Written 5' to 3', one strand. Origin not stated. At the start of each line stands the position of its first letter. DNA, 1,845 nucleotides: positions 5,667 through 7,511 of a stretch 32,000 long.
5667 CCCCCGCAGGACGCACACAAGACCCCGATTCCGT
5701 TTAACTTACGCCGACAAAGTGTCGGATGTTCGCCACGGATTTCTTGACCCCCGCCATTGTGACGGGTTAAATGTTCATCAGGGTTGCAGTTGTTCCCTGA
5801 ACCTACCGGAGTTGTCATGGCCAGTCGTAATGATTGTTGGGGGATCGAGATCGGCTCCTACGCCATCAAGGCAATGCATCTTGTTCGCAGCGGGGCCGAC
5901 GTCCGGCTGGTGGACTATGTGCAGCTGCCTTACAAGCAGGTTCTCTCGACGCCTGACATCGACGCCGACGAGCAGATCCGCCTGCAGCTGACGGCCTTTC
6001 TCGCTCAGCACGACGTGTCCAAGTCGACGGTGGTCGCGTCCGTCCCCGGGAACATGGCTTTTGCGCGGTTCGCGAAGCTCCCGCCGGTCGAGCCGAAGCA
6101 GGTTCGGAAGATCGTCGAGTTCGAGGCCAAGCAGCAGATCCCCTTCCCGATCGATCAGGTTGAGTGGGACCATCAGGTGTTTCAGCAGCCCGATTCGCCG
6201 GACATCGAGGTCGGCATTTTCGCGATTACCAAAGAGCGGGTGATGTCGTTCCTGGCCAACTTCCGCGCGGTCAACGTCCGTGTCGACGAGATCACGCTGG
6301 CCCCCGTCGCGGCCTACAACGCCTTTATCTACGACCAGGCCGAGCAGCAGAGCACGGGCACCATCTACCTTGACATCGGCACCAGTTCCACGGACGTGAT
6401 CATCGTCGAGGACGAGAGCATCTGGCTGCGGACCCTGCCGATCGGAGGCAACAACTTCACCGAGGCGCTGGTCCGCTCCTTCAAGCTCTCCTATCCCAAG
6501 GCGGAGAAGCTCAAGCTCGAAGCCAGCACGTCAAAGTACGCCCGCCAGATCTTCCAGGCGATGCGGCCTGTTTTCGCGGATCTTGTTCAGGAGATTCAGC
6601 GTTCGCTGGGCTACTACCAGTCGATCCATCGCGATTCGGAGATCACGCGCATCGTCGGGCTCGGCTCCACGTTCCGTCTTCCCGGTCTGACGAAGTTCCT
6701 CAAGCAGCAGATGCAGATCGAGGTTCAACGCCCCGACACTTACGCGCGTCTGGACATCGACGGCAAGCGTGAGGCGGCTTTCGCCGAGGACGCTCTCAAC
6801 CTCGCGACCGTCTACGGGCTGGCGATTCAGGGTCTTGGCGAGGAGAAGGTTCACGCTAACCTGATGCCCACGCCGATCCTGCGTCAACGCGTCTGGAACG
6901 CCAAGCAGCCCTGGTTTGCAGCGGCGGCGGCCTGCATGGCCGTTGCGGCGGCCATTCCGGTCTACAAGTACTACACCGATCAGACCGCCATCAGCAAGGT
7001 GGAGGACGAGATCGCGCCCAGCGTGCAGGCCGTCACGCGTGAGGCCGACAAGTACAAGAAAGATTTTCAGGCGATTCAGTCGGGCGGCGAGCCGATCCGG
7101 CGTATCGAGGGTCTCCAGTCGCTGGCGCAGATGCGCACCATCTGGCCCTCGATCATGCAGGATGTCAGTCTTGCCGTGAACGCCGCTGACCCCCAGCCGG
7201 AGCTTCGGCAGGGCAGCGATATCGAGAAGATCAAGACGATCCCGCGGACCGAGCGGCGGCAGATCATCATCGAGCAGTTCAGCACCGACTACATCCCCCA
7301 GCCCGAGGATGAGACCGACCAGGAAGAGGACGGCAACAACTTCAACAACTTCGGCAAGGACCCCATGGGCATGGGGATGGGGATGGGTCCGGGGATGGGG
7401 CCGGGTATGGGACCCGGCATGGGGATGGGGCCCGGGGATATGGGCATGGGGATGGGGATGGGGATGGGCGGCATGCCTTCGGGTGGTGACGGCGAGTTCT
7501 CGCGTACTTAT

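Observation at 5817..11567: Orphan PilM-PilN fusion heading a three-gene envelope module with periplasmic Met/Gly/Pro tracts and no pilus or secretion partners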

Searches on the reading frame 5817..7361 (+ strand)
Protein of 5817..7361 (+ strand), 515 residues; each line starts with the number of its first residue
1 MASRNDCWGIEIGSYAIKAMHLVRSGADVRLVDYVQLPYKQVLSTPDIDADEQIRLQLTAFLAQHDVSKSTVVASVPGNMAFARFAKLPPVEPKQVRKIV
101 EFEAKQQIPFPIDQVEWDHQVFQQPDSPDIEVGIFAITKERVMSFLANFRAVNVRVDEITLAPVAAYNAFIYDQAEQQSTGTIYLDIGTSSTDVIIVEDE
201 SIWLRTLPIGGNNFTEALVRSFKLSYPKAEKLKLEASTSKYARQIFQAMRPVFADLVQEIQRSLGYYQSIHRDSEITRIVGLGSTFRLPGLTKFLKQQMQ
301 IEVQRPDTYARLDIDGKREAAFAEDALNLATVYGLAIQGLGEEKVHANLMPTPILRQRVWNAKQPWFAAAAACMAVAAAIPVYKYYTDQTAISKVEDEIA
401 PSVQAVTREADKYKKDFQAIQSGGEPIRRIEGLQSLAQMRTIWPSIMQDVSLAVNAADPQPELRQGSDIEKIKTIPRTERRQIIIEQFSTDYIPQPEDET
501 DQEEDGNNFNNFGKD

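Call 27: find_homologous_proteins(query=window:5817-7361:+)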
Query window:5817-7361:+ (515 aa): 4942 proteins with E <= 0.001 among 8000 candidates; the best 120 are listed.
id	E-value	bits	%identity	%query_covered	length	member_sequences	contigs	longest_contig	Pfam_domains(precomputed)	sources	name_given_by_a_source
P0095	3.1e-199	681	61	97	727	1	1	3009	PF14450.13,PF11104.15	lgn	-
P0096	5.7e-199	680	61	96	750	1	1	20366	PF14450.13,PF11104.15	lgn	-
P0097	3.4e-198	677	62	97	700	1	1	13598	PF14450.13,PF11104.15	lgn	-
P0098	1.3e-197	676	61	96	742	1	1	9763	PF14450.13,PF11104.15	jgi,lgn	jgi:type IV pilus assembly protein PilM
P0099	2.0e-196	672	61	96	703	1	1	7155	PF14450.13,PF11104.15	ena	-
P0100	1.5e-195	669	60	98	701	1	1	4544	PF14450.13,PF11104.15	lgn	-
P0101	3.8e-195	667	59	96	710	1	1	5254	PF14450.13,PF11104.15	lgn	-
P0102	4.8e-195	667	60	96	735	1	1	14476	PF14450.13,PF11104.15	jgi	jgi:type IV pilus assembly protein PilM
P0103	6.1e-195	667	60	96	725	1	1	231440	PF14450.13,PF11104.15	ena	-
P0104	7.8e-195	666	58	98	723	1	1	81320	PF06723.20,PF14450.13,PF11104.15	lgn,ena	-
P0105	2.5e-194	665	60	96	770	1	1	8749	PF14450.13,PF11104.15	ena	-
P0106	5.0e-194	664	59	97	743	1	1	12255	PF14450.13,PF11104.15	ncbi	-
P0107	7.1e-194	663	59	96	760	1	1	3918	PF14450.13,PF11104.15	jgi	-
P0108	3.2e-193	661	58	98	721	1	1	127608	PF14450.13,PF11104.15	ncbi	-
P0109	5.0e-193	660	60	96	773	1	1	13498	PF14450.13,PF11104.15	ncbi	ncbi:MAG: type IV pilus assembly protein PilM [Phycisphaeraceae bacterium]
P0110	5.4e-193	660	59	97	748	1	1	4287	PF14450.13,PF11104.15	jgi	jgi:type IV pilus assembly protein PilM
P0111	6.8e-193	660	59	98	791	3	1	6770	PF14450.13,PF11104.15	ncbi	ncbi:MAG: hypothetical protein Kow00105_12330 [Phycisphaeraceae bacterium]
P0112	7.6e-193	660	60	96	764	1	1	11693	PF14450.13,PF11104.15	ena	-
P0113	2.0e-192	658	59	96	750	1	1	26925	PF14450.13,PF11104.15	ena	-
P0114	4.5e-192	657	60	96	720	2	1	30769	PF14450.13,PF11104.15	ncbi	ncbi:MAG: type IV pilus assembly protein PilM [Phycisphaeraceae bacterium]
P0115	5.0e-192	657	57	99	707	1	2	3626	PF14450.13,PF11104.15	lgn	-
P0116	5.5e-192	657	60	96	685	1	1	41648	PF14450.13,PF11104.15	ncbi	-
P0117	6.5e-192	657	60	96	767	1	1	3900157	PF14450.13,PF11104.15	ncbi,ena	-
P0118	2.0e-191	655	58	96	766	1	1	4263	PF14450.13,PF11104.15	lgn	-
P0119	2.7e-190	651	56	100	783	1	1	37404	PF14450.13,PF11104.15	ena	-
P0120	3.7e-190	651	57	100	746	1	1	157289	PF06723.20,PF14450.13,PF11104.15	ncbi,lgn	-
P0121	4.8e-190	651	59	96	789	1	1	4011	PF14450.13,PF11104.15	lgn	-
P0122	5.5e-190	650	59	96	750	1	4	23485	PF06723.20,PF14450.13,PF11104.15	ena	-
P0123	6.0e-190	650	58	96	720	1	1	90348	PF14450.13,PF11104.15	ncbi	ncbi:MAG: type IV pilus assembly protein PilM [Planctomycetota bacterium]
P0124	6.3e-190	650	58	96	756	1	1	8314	PF14450.13,PF11104.15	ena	-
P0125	7.0e-190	650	58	97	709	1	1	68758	PF14450.13,PF11104.15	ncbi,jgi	jgi:type IV pilus assembly protein PilM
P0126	7.6e-190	650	58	96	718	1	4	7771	PF06723.20,PF14450.13,PF11104.15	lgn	-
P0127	1.1e-189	649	60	96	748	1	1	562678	PF14450.13,PF11104.15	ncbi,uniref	ncbi:type IV pilus assembly protein PilM [Phycisphaerales bacterium AB-hyl4]|uniref:Type IV pilus as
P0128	1.4e-189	649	58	96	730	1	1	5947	PF14450.13,PF11104.15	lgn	-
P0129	2.1e-189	648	59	96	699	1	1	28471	PF14450.13,PF11104.15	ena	-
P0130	7.0e-189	647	56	98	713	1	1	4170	PF14450.13,PF11104.15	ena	-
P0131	2.0e-188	645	57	96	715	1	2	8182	PF14450.13,PF11104.15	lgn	-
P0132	2.1e-188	645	58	96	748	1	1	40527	PF06723.20,PF14450.13,PF11104.15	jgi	jgi:type IV pilus assembly protein PilM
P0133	3.9e-188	644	58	97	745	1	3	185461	PF14450.13,PF11104.15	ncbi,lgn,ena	ncbi:MAG: type IV pilus assembly protein PilM [Algisphaera sp.]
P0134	4.8e-188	644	60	96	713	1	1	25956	PF14450.13,PF11104.15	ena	-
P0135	3.9e-187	641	59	96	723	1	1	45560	PF14450.13,PF11104.15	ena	-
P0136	9.0e-187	640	58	96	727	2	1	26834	PF14450.13,PF11104.15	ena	-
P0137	4.0e-186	638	61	92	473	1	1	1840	PF06723.20,PF14450.13,PF11104.15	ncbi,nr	ncbi:MAG: type IV pilus assembly protein PilM, partial [Rhodospirillales bacterium]|nr:type IV pilus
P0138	7.4e-186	637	59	95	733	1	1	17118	PF14450.13,PF11104.15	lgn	-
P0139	8.1e-186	637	57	98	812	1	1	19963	PF14450.13,PF11104.15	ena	-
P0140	8.1e-186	637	56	97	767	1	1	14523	PF14450.13,PF11104.15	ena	-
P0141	8.2e-186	637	58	96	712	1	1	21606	PF14450.13,PF11104.15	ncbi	ncbi:MAG: type IV pilus assembly protein PilM [Planctomycetota bacterium]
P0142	1.9e-185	635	58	100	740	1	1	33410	PF14450.13,PF11104.15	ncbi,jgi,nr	ncbi:MAG: type IV pilus assembly protein PilM [Planctomycetes bacterium]|jgi:type IV pilus assembly 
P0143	2.0e-185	635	59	96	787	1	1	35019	PF14450.13,PF11104.15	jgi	jgi:type IV pilus assembly protein PilM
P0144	2.2e-185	635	57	97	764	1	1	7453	PF14450.13,PF11104.15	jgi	jgi:type IV pilus assembly protein PilM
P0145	3.2e-185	635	58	97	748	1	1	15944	PF14450.13,PF11104.15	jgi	-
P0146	4.0e-185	634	55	100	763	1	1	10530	PF14450.13,PF11104.15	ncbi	-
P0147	6.2e-185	634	57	94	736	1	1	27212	PF14450.13,PF11104.15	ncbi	-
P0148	7.7e-185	633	57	97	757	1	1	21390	PF14450.13,PF11104.15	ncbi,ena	-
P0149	7.7e-185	633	58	96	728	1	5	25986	PF14450.13,PF11104.15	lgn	-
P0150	8.6e-185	633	59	97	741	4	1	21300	PF14450.13,PF11104.15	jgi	-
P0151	1.4e-184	633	58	96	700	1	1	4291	PF14450.13,PF11104.15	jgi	-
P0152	1.7e-184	632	57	97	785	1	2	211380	PF14450.13,PF11104.15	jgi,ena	-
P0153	2.4e-184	632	58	97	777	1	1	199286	PF14450.13,PF11104.15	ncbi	-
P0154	2.5e-184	632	58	96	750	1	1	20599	PF14450.13,PF11104.15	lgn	-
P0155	2.9e-184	632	58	97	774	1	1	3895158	PF14450.13,PF11104.15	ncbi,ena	-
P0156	3.0e-184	632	56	96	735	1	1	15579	PF06723.20,PF14450.13,PF11104.15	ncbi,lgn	-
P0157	3.9e-184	631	56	98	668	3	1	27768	PF14450.13,PF11104.15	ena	-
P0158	4.5e-184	631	57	96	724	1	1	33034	PF14450.13,PF11104.15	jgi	jgi:type IV pilus assembly protein PilM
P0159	5.5e-184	631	57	96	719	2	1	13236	PF14450.13,PF11104.15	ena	-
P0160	7.3e-184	630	58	96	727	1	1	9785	PF14450.13,PF11104.15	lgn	-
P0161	7.3e-184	630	56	98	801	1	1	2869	PF14450.13,PF11104.15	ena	-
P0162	9.0e-184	630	56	100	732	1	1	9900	PF14450.13,PF11104.15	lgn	-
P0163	1.0e-183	630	57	96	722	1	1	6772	PF14450.13,PF11104.15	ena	-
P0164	1.6e-183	629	55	98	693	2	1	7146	PF14450.13,PF11104.15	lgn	-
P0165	1.7e-183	629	55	99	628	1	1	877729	PF14450.13,PF11104.15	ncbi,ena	-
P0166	2.4e-183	629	56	98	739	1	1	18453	PF14450.13,PF11104.15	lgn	-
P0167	2.5e-183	628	57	96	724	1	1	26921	PF14450.13,PF11104.15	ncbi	ncbi:MAG: type IV pilus assembly protein PilM [Planctomycetota bacterium]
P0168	2.5e-183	628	57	96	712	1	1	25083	PF14450.13,PF11104.15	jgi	jgi:type IV pilus assembly protein PilM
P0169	3.0e-183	628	57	96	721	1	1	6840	PF14450.13,PF11104.15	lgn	-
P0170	3.6e-183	628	58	96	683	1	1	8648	PF14450.13,PF11104.15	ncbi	ncbi:MAG: type IV pilus assembly protein PilM [Planctomycetota bacterium]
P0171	3.7e-183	628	55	97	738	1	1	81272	PF14450.13,PF11104.15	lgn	-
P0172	4.7e-183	628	57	97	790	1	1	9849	PF14450.13,PF11104.15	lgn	-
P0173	5.1e-183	627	57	96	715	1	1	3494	PF14450.13,PF11104.15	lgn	-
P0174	5.1e-183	627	56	96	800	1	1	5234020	PF14450.13,PF11104.15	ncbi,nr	ncbi:type IV pilus assembly protein PilM [Planctomycetota bacterium]|nr:type IV pilus assembly prote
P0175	6.2e-183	627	57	97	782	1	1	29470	PF14450.13,PF11104.15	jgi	-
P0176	6.3e-183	627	57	96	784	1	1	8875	PF14450.13,PF11104.15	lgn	-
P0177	8.4e-183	627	56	96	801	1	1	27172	PF14450.13,PF11104.15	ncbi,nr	ncbi:MAG: type IV pilus assembly protein PilM [Phycisphaeraceae bacterium]|nr:type IV pilus assembly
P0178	8.8e-183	627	56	96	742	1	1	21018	PF14450.13,PF11104.15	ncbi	-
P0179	9.4e-183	627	57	96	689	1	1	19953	PF14450.13,PF11104.15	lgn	-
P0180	1.3e-182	626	57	96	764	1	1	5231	PF14450.13,PF11104.15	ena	-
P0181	1.4e-182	626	56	97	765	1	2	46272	PF06723.20,PF14450.13,PF11104.15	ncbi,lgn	-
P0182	2.0e-182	625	56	97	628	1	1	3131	PF14450.13,PF11104.15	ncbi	ncbi:MAG: type IV pilus assembly protein PilM, partial [Phycisphaeraceae bacterium]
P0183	3.2e-182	625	55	97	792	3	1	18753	PF14450.13,PF11104.15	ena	-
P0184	3.2e-182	625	57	96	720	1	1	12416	PF14450.13,PF11104.15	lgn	-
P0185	3.8e-182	625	58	97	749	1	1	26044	PF14450.13,PF11104.15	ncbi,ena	-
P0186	4.2e-182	624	56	96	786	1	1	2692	PF14450.13,PF11104.15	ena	-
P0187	4.9e-182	624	58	96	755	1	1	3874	PF14450.13,PF11104.15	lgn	-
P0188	5.9e-182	624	56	96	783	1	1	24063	PF14450.13,PF11104.15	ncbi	ncbi:MAG: type IV pilus assembly protein PilM [Phycisphaerales bacterium JB063]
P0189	6.4e-182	624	56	96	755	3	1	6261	PF14450.13,PF11104.15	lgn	-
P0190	7.3e-182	624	56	96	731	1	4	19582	PF14450.13,PF11104.15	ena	-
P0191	1.8e-181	622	57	96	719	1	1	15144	PF14450.13,PF11104.15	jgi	-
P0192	2.7e-181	622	58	96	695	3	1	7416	PF14450.13,PF11104.15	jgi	jgi:type IV pilus assembly protein PilM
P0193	2.7e-181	622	57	96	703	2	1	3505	PF14450.13,PF11104.15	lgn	-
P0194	2.7e-181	622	58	96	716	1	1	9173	PF14450.13,PF11104.15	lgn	-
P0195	2.8e-181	622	56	96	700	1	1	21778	PF14450.13,PF11104.15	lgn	-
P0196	3.3e-181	621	55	99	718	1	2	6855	PF06723.20,PF14450.13,PF11104.15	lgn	-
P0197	3.6e-181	621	56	98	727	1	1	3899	PF14450.13,PF11104.15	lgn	-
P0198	3.6e-181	621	56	96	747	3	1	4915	PF14450.13,PF11104.15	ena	-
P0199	3.9e-181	621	56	96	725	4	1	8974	PF14450.13,PF11104.15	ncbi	ncbi:MAG: type IV pilus assembly protein PilM [Planctomycetota bacterium]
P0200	4.0e-181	621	56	96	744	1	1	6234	PF14450.13,PF11104.15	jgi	-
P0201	4.0e-181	621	57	96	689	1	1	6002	PF06723.20,PF14450.13,PF11104.15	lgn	-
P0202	4.5e-181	621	57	96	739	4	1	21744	PF14450.13,PF11104.15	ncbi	ncbi:MAG: type IV pilus assembly protein PilM [Planctomycetota bacterium]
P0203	5.4e-181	621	57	96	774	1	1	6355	PF14450.13,PF11104.15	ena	-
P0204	5.9e-181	621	57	96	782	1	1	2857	PF14450.13,PF11104.15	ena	-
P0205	6.0e-181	621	53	100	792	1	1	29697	PF14450.13,PF11104.15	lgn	-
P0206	7.5e-181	620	56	96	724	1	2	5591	PF14450.13,PF11104.15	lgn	-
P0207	8.5e-181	620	55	96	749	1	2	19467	PF14450.13,PF11104.15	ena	-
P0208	9.8e-181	620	56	96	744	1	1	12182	PF14450.13,PF11104.15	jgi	-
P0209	1.1e-180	620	56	96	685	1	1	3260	PF14450.13,PF11104.15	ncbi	-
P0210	1.2e-180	620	55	96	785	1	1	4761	PF14450.13,PF11104.15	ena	-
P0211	1.2e-180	620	56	96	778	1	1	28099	PF14450.13,PF11104.15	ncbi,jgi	-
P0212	1.5e-180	619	54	98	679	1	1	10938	PF06723.20,PF14450.13,PF11104.15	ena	-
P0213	1.9e-180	619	57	96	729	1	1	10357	PF14450.13,PF11104.15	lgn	-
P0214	3.1e-180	618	56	96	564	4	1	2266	PF06723.20,PF14450.13,PF11104.15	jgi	jgi:type IV pilus assembly protein PilM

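Call 82: search_protein_representatives(protein=window:5817-7361:+)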
Query: 515 residues. Proteins with E-value up to 0.001 (for the whole library): 12709; up to 1e-10: 5511; up to 1e-30: 1081. The best 150 are listed.
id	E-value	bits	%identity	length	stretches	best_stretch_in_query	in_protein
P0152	5.3e-185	632.3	58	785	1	1-499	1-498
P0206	2.4e-181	620.2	56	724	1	1-496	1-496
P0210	3.7e-181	619.6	56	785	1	1-492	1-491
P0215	6.3e-180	615.5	57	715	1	1-496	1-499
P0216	1.3e-179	614.5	56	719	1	1-498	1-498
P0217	2.5e-178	610.3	56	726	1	1-495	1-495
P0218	4.9e-178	609.3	55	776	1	2-500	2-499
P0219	8.5e-176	601.9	57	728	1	1-489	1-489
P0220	4.6e-174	596.2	54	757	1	1-494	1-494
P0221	1.6e-173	594.5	54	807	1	1-499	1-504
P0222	4.0e-172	589.8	56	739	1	1-495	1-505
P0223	7.0e-172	589.0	54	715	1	2-499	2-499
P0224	7.4e-170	582.3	55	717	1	1-497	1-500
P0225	7.4e-169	579.0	54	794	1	2-492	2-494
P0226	2.6e-168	577.2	54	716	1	3-495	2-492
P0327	1.2e-109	383.8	39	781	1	5-495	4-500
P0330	6.2e-109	381.4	39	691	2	1-463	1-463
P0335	6.3e-108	378.1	39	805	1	3-495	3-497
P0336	2.7e-107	376.0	39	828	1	6-492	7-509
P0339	1.6e-106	373.5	39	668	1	1-510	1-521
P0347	1.2e-103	364.0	40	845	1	5-492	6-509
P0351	3.8e-102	359.1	38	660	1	5-496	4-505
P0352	2.5e-101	356.3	40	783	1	6-499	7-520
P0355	8.2e-101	354.7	38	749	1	6-494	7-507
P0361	3.7e-98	345.9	37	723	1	1-489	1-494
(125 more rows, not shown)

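Call 83: list_cluster_members(proteins=[P0361, P0355, P0352, P0351, P0347, P0339, P0336, P0335, P0330, P0327])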
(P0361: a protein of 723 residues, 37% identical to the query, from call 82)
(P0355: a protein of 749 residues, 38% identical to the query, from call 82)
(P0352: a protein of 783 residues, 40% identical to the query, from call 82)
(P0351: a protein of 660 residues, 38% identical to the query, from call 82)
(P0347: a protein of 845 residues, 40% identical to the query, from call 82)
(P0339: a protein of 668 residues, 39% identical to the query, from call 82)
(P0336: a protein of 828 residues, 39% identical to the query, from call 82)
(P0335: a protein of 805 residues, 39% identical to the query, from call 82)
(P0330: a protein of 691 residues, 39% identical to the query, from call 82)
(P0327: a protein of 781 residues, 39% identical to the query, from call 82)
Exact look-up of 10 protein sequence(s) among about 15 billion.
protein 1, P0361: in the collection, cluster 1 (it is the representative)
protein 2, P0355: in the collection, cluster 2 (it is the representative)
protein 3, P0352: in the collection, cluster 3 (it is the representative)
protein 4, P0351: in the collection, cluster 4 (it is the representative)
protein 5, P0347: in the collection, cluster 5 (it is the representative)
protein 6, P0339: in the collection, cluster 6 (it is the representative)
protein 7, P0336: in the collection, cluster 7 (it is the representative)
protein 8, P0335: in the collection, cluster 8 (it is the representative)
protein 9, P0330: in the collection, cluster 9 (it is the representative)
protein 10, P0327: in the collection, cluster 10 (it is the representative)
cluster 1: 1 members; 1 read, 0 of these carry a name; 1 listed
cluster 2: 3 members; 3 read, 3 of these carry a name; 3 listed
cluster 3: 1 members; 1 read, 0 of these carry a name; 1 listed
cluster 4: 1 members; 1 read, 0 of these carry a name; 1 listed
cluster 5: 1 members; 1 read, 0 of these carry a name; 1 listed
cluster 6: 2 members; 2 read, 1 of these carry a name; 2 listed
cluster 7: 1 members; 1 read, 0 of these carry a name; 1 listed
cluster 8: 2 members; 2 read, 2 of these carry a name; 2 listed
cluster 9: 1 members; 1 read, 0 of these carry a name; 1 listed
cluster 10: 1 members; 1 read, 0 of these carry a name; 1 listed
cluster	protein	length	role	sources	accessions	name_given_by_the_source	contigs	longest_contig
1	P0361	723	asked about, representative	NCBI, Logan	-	-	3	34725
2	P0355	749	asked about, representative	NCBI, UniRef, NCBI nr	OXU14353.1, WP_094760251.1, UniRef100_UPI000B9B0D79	type IV pilus assembly protein PilM [Sedimentisphaera salicampi] | type IV pilus assembly protein PilM n=1 Tax=Sedimentisphaera salicampi TaxID=1941349 ...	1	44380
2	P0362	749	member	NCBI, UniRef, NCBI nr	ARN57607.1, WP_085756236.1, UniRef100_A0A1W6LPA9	type IV pilus assembly protein PilM [Sedimentisphaera salicampi] | Ethanolamine utilization protein EutJ n=1 Tax=Sedimentisphaera salicampi TaxID=1941349 ...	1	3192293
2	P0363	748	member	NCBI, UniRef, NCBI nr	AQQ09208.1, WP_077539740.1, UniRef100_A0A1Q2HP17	ethanolamine utilization protein EutJ [Sedimentisphaera cyanobacteriorum] | Ethanolamine utilization protein EutJ n=1 Tax=Sedimentisphaera cyanobacteriorum ... | type IV pilus assembly protein PilM [Sedimentisphaera cyanobacteriorum]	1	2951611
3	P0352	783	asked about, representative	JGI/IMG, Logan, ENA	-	-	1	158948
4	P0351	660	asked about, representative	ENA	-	-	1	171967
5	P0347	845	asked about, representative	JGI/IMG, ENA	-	-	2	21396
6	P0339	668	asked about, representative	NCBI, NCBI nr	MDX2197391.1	MAG: type IV pilus assembly protein PilM [Phycisphaerae bacterium] | type IV pilus assembly protein PilM [Phycisphaerae bacterium]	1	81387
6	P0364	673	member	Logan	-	-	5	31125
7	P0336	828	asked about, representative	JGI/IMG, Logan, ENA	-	-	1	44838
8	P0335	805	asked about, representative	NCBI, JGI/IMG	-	type IV pilus assembly protein PilM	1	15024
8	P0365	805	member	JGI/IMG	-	type IV pilus assembly protein PilM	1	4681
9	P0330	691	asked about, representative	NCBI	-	-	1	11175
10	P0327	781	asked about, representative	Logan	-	-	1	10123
